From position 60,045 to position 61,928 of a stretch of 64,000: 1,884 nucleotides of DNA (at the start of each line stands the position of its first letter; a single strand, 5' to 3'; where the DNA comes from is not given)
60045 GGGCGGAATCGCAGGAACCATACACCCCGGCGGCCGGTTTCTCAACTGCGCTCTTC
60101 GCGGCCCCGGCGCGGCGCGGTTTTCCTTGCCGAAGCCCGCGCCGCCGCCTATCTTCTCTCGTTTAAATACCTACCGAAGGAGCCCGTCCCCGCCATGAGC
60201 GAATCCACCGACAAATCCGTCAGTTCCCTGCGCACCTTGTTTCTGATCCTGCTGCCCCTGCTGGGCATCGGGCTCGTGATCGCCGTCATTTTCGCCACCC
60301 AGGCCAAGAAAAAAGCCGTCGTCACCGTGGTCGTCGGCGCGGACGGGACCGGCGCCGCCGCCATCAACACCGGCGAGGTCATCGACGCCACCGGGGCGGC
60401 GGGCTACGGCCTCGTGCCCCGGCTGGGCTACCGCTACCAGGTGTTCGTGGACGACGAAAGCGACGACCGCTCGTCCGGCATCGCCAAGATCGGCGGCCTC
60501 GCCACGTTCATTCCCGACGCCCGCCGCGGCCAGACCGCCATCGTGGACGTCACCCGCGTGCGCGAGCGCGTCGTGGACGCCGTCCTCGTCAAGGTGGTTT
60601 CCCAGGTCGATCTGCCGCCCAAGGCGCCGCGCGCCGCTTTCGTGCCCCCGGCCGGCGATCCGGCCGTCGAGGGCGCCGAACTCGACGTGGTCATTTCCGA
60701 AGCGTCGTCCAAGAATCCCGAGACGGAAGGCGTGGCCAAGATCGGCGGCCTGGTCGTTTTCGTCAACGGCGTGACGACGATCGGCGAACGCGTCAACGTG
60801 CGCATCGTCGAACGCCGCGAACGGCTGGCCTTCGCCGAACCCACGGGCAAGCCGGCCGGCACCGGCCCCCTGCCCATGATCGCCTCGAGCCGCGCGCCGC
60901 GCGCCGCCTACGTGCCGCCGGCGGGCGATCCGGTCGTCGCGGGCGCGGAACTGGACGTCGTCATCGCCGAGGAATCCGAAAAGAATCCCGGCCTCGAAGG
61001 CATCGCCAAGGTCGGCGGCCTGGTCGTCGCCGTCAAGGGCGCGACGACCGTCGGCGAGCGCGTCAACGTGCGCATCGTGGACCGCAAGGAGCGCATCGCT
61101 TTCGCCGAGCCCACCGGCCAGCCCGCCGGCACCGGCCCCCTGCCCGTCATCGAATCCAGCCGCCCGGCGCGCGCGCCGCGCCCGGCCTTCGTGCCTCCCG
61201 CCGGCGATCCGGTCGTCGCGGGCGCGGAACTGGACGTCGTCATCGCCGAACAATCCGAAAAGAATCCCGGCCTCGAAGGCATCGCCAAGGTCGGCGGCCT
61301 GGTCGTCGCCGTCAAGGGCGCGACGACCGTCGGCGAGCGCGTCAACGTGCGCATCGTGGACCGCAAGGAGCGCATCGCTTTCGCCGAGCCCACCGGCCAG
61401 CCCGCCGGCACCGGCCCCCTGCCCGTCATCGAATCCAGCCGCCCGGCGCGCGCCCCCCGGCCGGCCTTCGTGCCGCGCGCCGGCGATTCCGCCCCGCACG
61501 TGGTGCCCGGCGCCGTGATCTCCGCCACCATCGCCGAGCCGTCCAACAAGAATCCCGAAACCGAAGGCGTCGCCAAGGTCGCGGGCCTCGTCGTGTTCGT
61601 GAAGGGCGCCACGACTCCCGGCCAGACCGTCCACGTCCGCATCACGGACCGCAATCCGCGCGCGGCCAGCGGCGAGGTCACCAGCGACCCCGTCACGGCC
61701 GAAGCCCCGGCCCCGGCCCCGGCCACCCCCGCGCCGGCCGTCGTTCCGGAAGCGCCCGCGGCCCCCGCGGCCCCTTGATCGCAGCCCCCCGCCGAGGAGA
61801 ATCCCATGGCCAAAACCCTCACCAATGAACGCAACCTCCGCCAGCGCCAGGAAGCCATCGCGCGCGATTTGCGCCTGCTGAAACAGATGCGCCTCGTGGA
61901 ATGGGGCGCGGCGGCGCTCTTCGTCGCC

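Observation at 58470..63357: Divergent radical-SAM (ThiH/HydG-like) gene, TRAM-array protein and two tandem TM-NERD paralogs form a compact uncharacterised cluster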

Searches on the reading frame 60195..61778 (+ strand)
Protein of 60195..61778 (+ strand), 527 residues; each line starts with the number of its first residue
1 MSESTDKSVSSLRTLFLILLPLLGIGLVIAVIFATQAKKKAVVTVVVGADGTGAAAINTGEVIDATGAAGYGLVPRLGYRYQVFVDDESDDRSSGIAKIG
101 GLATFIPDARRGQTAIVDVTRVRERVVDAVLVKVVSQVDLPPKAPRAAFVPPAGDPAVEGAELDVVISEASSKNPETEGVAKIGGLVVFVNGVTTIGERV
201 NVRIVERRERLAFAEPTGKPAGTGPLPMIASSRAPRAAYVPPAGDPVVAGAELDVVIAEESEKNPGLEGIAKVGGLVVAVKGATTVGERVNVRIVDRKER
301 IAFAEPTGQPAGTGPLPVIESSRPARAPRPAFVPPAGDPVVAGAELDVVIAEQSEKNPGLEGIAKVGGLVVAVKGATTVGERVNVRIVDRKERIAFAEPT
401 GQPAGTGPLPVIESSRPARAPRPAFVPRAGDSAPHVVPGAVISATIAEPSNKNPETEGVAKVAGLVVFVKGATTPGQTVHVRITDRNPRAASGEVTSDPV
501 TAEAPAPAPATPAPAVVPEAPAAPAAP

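Call 3: search_protein_families(library=pfam, proteins=[window:60195-61778:+], max_evalue=0.01)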
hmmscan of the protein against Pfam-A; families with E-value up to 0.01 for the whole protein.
window:60195-61778:+ (527 aa): 1 family
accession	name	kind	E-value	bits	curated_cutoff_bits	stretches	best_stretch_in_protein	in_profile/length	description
PF01938.26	TRAM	-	1.4e-32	111.8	21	5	159-215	4-59/61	TRAM domain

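Call 4: search_protein_families(library=ncbifam, proteins=[window:60195-61778:+], max_evalue=0.01)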
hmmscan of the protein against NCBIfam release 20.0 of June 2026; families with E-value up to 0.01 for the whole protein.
window:60195-61778:+ (527 aa): 4 families
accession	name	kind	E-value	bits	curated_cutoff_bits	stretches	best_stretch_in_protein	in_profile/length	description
NF053605.1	PyTRAM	equivalog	1.3e-31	108.1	85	5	156-215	1-56/56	TRAM domain-containing RNA chaperone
NF008993.0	PRK12336.1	equivalog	7.6e-25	87.5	243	3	158-215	147-200/203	translation initiation factor IF-2 subunit beta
TIGR00479.1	rumA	equivalog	7.7e-09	34.9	183.55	0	455-496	4-44/432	23S rRNA (uracil(1939)-C(5))-methyltransferase RlmD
NF009639.0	PRK13168.1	equivalog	8.5e-08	31.5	458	0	454-496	26-67/446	23S rRNA (uracil(1939)-C(5))-methyltransferase RlmD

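Call 6: search_protein_families(library=padloc, proteins=[window:60195-61778:+], max_evalue=0.01)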
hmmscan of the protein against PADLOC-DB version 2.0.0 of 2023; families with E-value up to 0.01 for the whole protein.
window:60195-61778:+ (527 aa): 0 families

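Call 7: find_homologous_proteins(query=window:60195-61778:+, max_evalue=0.00001)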
Query window:60195-61778:+ (527 aa): 170 proteins with E <= 0.00001 among 8000 candidates; the best 120 are listed.
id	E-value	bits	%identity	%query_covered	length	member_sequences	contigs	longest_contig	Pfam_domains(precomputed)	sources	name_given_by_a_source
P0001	0.0e+0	1096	68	98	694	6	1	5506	PF01938.27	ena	-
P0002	0.0e+0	1083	100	100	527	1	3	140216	PF01938.27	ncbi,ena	-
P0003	0.0e+0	1069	64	99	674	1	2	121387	PF01938.27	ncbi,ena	-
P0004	2.2e-292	988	92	95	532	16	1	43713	PF01938.27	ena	-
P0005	3.9e-291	984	92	95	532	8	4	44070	PF01938.27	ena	-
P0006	1.7e-289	979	90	76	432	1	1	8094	PF01938.27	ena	-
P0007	2.3e-288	975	92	95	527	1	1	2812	PF01938.27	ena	-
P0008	2.5e-287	972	74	95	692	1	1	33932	PF01938.27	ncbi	ncbi:MAG: TRAM domain-containing protein [Kiritimatiellia bacterium]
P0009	1.8e-279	946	92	95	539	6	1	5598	PF01938.27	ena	-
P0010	1.9e-276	936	87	76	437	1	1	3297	PF01938.27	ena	-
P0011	4.4e-276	934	67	99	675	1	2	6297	PF01938.27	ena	-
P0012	4.1e-275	931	87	76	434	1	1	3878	PF01938.27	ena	-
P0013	4.9e-274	928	69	95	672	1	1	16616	PF01938.27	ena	-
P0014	1.3e-270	916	69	98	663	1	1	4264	PF01938.27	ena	-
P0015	4.1e-270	915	87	76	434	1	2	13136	PF01938.27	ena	-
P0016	5.4e-269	911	87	76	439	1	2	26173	PF01938.27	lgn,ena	-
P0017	1.2e-268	910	86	76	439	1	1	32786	PF01938.27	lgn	-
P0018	4.0e-268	908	87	76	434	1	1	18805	PF01938.27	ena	-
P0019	1.2e-267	907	87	76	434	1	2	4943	PF01938.27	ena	-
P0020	2.2e-267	906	86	76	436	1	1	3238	PF01938.27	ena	-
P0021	3.6e-267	905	85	95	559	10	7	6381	PF01938.27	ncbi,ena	-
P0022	1.2e-266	903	85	76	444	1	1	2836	PF01938.27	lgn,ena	-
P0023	8.9e-266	900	86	76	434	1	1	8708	PF01938.27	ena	-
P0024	5.6e-259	878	81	76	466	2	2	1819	PF01938.27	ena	-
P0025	3.3e-257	872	84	95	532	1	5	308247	PF01938.27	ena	-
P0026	1.6e-255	867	83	95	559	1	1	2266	PF01938.27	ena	-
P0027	2.8e-254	863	63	89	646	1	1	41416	PF01938.27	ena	-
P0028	5.8e-251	852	81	97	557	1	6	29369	PF01938.27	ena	-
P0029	1.6e-249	847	85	76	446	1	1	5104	PF01938.27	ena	-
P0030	4.6e-240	816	82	90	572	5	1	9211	PF01938.27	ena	-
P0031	3.8e-239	813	79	89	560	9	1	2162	PF01938.27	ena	-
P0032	7.9e-239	812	68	98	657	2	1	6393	PF01938.27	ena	-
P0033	2.0e-236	804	65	93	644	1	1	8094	PF01938.27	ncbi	-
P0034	1.7e-234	797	77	94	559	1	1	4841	PF01938.27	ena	-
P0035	1.3e-233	794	76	94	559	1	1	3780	PF01938.27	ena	-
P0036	1.6e-233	794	76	100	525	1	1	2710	PF01938.27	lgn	-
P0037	2.4e-231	787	78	89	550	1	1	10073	PF01938.27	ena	-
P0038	1.2e-230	785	59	92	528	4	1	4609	PF01938.27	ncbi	-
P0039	8.1e-230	782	83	77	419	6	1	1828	PF01938.27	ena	-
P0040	8.1e-230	782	78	93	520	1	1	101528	PF01938.27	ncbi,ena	-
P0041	1.4e-228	778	66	93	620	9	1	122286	PF01938.27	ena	-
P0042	3.9e-226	770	77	89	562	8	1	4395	PF01938.27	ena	-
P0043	5.1e-226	769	77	89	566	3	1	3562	PF01938.27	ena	-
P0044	4.9e-216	736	73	97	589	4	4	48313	PF01938.27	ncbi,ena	-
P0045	2.4e-215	734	73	97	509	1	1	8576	PF01938.27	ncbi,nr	ncbi:MAG: TRAM domain-containing protein, partial [Opitutae bacterium]|nr:TRAM domain-containing pro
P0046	3.2e-215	734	64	98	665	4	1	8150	PF01938.27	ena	-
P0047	1.8e-213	728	72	95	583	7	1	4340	PF01938.27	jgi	-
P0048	1.9e-213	728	79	76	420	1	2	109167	PF01938.27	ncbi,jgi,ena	jgi:predicted RNA-binding protein with TRAM domain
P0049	8.0e-213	726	71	96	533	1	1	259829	PF01938.27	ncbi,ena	-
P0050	5.9e-212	723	62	94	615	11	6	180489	PF01938.27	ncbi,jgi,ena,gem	-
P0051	6.0e-212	723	62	93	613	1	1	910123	PF01938.27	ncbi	-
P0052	1.2e-211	722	72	94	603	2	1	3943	PF01938.27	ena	-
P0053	2.8e-211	721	71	97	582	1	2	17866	PF01938.27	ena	-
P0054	1.6e-209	715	72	94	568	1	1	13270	PF01938.27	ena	-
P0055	7.6e-206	703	70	94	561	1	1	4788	PF01938.27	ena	-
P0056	5.2e-204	697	71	94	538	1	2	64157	PF01938.27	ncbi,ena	-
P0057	7.4e-203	693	69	94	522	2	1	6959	PF01938.27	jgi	-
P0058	7.7e-203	693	71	89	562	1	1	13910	PF01938.27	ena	-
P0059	8.7e-203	693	68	71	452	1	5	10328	PF01938.27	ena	-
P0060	4.0e-202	691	72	92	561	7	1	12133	PF01938.27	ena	-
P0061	1.2e-201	689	70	89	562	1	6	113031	PF01938.27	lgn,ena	-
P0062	1.2e-201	689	62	74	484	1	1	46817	PF01938.27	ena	-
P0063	1.9e-201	688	70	89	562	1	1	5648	PF01938.27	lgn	-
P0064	6.8e-201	686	70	89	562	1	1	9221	PF01938.27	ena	-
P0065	6.6e-198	677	66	96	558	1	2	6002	PF01938.27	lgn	-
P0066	2.1e-197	675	70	76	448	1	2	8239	PF01938.27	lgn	-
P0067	2.6e-197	675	68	74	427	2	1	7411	PF01938.27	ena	-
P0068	4.4e-196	671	68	95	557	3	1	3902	PF01938.27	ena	-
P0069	4.8e-195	667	68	89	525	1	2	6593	PF01938.27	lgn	-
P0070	4.7e-194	664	67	94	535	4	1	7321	PF01938.27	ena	-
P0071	1.0e-193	663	65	93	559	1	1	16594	PF01938.27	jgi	jgi:predicted RNA-binding protein with TRAM domain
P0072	4.9e-193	661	68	93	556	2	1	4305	PF01938.27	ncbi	-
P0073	1.0e-191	656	68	93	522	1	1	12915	PF01938.27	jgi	jgi:predicted RNA-binding protein with TRAM domain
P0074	1.8e-188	645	66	76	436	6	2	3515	PF01938.27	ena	-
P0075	3.2e-188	645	64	97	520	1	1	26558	PF01938.27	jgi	-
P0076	2.4e-186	638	63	98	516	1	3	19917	PF01938.27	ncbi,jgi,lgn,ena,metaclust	metaclust:\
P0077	1.1e-185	636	67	95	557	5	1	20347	PF16737.11,PF01938.27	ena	-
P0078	1.4e-185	636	64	99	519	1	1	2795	PF01938.27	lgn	-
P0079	1.5e-183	629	66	92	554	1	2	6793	PF01938.27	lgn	-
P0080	8.7e-183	627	64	76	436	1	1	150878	PF01938.27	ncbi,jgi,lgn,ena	-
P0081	1.4e-180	619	66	93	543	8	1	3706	PF01938.27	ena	-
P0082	2.6e-180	619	66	70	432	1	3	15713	PF01938.27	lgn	-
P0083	3.0e-180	618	61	98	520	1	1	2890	PF01938.27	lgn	-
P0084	1.6e-179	616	62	100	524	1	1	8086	PF01938.27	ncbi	-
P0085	2.3e-179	615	62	97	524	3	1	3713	PF01938.27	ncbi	-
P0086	2.5e-172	592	65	88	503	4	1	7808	PF01938.27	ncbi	-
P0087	1.0e-169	584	62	94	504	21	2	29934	PF01938.27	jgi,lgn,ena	-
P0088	3.6e-169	582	68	83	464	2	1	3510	PF01938.27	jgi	jgi:predicted RNA-binding protein with TRAM domain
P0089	2.7e-167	576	63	75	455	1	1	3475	PF01938.27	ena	-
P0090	3.1e-167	575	59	75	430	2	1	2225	PF01938.27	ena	-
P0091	1.3e-164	567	70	75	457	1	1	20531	PF01938.27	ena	-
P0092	2.4e-164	566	66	59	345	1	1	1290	PF01938.27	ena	-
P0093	1.2e-162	560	63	93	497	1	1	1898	PF01938.27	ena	-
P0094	3.1e-162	559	69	76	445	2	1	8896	PF01938.27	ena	-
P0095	2.5e-156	539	64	80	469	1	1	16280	PF01938.27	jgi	-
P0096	1.9e-155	537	59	94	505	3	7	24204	PF01938.27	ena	-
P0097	6.0e-155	535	59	92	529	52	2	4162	PF01938.27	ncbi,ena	-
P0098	8.4e-155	534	65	76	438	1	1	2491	PF01938.27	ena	-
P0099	1.0e-154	534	66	76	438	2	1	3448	PF01938.27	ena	-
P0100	1.1e-153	531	60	93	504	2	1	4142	PF01938.27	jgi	jgi:predicted RNA-binding protein with TRAM domain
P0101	1.5e-152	527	62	86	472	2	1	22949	PF01938.27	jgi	jgi:predicted RNA-binding protein with TRAM domain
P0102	4.1e-150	519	60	76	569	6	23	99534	PF01938.27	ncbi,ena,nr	ncbi:MAG: TRAM domain-containing protein [Kiritimatiellae bacterium]|nr:TRAM domain-containing prote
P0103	8.3e-150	518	63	78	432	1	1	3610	PF01938.27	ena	-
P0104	2.1e-145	503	55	99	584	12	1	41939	PF01938.27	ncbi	-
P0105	3.8e-144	499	57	93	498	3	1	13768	PF01938.27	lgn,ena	-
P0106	8.5e-143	495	57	90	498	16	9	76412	PF01938.27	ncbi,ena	-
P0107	2.4e-142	493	57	90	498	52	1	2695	PF01938.27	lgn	-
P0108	3.9e-142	493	56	93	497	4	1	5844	PF01938.27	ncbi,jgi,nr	ncbi:MAG: TRAM domain-containing protein [Kiritimatiellia bacterium]|jgi:predicted RNA-binding prote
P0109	3.6e-141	489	57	73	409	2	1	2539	PF01938.27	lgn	-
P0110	1.1e-138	481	57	68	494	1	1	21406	PF01938.27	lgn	-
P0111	7.4e-132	459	61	75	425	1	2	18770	PF01938.27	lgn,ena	-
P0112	6.6e-130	452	61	75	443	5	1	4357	PF01938.27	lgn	-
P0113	9.2e-129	449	59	75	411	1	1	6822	PF01938.27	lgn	-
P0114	3.1e-128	447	70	61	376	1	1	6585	PF01938.27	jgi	jgi:predicted RNA-binding protein with TRAM domain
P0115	5.2e-128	446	61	74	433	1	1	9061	PF01938.27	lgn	-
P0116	2.5e-126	440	59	74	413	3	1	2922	PF01938.27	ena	-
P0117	1.1e-125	438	63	68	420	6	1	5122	PF01938.27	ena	-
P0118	4.9e-125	436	60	76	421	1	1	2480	PF01938.27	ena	-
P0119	7.4e-125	436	57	74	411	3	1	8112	PF01938.27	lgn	-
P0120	2.2e-124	434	60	74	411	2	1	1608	PF24353.2,PF01938.27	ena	-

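Call 9: find_encoding_contigs(protein=P0051, flank=8000, max_places=2)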
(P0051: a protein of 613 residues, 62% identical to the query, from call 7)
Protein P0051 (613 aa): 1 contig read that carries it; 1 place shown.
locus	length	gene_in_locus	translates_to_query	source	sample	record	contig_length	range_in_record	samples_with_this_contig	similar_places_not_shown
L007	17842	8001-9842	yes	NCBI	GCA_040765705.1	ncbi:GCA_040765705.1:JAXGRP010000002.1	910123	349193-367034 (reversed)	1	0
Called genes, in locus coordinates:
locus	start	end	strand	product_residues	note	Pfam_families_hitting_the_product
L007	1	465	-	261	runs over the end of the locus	PF00977:His_biosynth, PF02581:TMP-TENI (faint), PF03060:NMO (faint), PF05690:ThiG (faint)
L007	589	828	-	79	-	PF11154:DUF2934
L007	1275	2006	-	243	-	PF22935:RM44_endonuclase (faint), PF14622:Ribonucleas_3_3, PF00636:Ribonuclease_3, PF00035:dsrm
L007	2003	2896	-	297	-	PF02899:Phage_int_SAM_1, PF13495:Phage_int_SAM_4 (weak), PF00589:Phage_integrase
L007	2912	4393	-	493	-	PF02789:Peptidase_M17_N, PF00883:Peptidase_M17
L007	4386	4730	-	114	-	-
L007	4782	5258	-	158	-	-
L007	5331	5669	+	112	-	PF20586:DUF6788 (weak)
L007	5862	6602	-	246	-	PF00977:His_biosynth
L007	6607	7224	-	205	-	PF00117:GATase, PF07685:GATase_3 (weak)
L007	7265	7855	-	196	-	PF00475:IGPD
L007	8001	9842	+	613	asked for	PF01938:TRAM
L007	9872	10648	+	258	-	-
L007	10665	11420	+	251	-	PF08378:NERD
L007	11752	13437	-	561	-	PF02502:LacAB_rpiB, PF00464:SHMT, PF01212:Beta_elim_lyase, PF00155:Aminotran_1_2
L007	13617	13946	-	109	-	-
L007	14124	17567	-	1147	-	PF18884:TSP3_bac (faint)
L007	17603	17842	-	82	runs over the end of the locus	-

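Call 10: find_encoding_contigs(protein=P0104, flank=8000, max_places=2)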
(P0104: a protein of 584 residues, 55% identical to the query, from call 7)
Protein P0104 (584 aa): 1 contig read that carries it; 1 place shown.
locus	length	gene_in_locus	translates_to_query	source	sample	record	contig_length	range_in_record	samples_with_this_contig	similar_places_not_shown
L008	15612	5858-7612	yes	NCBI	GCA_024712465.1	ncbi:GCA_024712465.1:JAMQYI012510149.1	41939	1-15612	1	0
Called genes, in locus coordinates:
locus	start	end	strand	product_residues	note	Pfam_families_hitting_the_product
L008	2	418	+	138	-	?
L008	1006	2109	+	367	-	PF13651:EcoRI_methylase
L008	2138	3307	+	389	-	PF03235:GmrSD_N, PF01844:HNH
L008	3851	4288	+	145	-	-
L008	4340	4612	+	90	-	-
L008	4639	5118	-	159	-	PF02417:Chromate_transp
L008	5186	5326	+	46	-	-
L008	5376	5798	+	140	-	-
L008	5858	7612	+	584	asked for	PF01938:TRAM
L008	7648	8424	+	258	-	PF08378:NERD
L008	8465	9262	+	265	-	PF08378:NERD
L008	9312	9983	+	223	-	PF05050:Methyltransf_21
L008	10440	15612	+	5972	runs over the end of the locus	PF05048:NosD (weak), PF13229:Beta_helix, PF05048:NosD (weak), PF08480:Disaggr_assoc, PF13229:Beta_helix, PF08480:Disaggr_assoc (weak), PF13229:Beta_helix (weak), PF05048:NosD, +3 more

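Call 11: find_encoding_contigs(protein=P0106, flank=8000, max_places=2)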
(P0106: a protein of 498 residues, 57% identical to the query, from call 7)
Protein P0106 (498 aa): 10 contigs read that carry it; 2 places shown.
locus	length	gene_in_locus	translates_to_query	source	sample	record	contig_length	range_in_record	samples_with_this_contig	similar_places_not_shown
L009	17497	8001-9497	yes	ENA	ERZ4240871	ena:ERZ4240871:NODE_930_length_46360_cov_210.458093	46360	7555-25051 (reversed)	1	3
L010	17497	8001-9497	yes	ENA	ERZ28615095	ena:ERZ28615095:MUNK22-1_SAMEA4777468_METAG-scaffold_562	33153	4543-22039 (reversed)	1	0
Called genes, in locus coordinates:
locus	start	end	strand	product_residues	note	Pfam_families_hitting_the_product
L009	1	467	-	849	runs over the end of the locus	PF09976:TPR_21 (faint), PF13428:TPR_14 (faint), PF07719:TPR_2 (faint), PF13432:TPR_16 (weak), PF13424:TPR_12 (weak), PF13432:TPR_16, PF14559:TPR_19 (weak), PF13432:TPR_16, +8 more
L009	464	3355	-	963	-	PF00005:ABC_tran (faint), PF02463:SMC_N (faint), PF03193:RsgA_GTPase (faint), PF13191:AAA_16 (faint), PF13304:AAA_21 (faint), PF13555:AAA_29 (faint), PF17760:UvrA_inter, PF17755:UvrA_DNA-bind, +2 more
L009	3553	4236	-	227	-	PF00072:Response_reg, PF00196:GerE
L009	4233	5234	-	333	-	PF01210:NAD_Gly3P_dh_N, PF07479:NAD_Gly3P_dh_C, PF20618:GPD_NAD_C_bact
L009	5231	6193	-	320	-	PF04204:HTS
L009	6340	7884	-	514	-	PF04055:Radical_SAM, PF06968:BATS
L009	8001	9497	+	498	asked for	PF01938:TRAM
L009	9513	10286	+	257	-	PF08378:NERD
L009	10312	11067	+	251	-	PF08378:NERD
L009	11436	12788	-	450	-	PF07969:Amidohydro_3, PF01979:Amidohydro_1, PF07969:Amidohydro_3 (weak)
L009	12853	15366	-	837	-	PF14691:Fer4_20, PF00070:Pyr_redox (faint), PF03486:HI0933_like (weak), PF07992:Pyr_redox_2, PF13450:NAD_binding_8, PF13187:Fer4_9 (weak), PF14697:Fer4_21 (weak), PF00037:Fer4 (weak), +4 more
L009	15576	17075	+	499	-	PF00370:FGGY_N, PF02782:FGGY_C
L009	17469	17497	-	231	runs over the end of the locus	PF00702:Hydrolase, PF12710:HAD (weak), PF13419:HAD_2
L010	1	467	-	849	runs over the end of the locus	PF09976:TPR_21 (faint), PF13428:TPR_14 (faint), PF07719:TPR_2 (faint), PF13432:TPR_16 (weak), PF13424:TPR_12 (weak), PF13432:TPR_16, PF14559:TPR_19 (weak), PF13432:TPR_16, +8 more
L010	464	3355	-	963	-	PF00005:ABC_tran (faint), PF02463:SMC_N (faint), PF03193:RsgA_GTPase (faint), PF13191:AAA_16 (faint), PF13304:AAA_21 (faint), PF13555:AAA_29 (faint), PF17760:UvrA_inter, PF17755:UvrA_DNA-bind, +1 more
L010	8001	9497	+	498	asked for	PF01938:TRAM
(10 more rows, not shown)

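Call 41: search_protein_representatives(protein=window:60195-61778:+)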
Query: 527 residues. Proteins with E-value up to 0.001 (for the whole library): 103; up to 1e-10: 81; up to 1e-30: 23. The best 103 are listed.
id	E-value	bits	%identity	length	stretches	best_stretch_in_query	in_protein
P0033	6.4e-237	803.6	71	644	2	10-471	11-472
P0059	2.8e-203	692.6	74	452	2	2-330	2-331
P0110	3.4e-139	481.2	61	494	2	143-448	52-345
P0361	4.0e-115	401.8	65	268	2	340-517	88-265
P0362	1.6e-107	376.8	72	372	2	13-228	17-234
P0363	4.8e-87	309.2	65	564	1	50-313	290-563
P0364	3.9e-47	177.6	61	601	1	62-223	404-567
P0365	2.7e-46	174.8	59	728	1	59-223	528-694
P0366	9.9e-44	166.3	66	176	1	7-138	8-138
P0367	7.1e-41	156.9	42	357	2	16-161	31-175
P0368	8.3e-41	156.7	36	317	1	10-305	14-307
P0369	3.7e-40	154.6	37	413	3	10-212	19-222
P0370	2.5e-39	151.8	59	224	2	158-230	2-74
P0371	1.2e-36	143.0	36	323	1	11-306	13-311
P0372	1.8e-36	142.4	86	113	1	426-525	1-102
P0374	1.3e-33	133.0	37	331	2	10-210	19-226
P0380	5.7e-31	124.3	34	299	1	4-307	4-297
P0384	1.6e-29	119.4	34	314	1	10-317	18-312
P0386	4.2e-29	118.1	38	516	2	13-142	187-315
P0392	2.4e-27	112.3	31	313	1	11-306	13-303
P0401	4.2e-23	98.3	33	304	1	7-305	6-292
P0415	1.4e-18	83.4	30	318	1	5-305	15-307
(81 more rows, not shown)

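Call 44: find_encoding_contigs(protein=P0368, flank=6000, max_places=3)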
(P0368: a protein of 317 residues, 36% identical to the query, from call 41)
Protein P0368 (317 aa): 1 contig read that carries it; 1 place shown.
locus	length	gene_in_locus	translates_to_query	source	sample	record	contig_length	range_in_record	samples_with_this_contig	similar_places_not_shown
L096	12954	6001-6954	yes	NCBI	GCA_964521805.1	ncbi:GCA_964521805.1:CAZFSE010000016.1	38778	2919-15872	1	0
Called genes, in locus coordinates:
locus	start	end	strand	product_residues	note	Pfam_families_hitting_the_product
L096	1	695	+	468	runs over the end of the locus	PF14691:Fer4_20, PF13738:Pyr_redox_3 (faint), PF01262:AlaDh_PNT_C (faint), PF13241:NAD_binding_7 (faint), PF00070:Pyr_redox (faint), PF07992:Pyr_redox_2, PF13450:NAD_binding_8 (weak)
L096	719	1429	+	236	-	PF09335:VTT_dom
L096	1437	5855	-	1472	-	PF08126:Propeptide_C25, PF01364:Peptidase_C25, PF00932:LTD (faint)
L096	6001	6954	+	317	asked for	PF01938:TRAM (weak), PF21579:PabTrmU54_TRAM_dom (faint), PF01938:TRAM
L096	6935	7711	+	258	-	PF08378:NERD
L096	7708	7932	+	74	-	-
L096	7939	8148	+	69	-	-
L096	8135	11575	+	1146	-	PF13567:DUF4131 (weak), PF03772:Competence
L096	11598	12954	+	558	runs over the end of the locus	PF00485:PRK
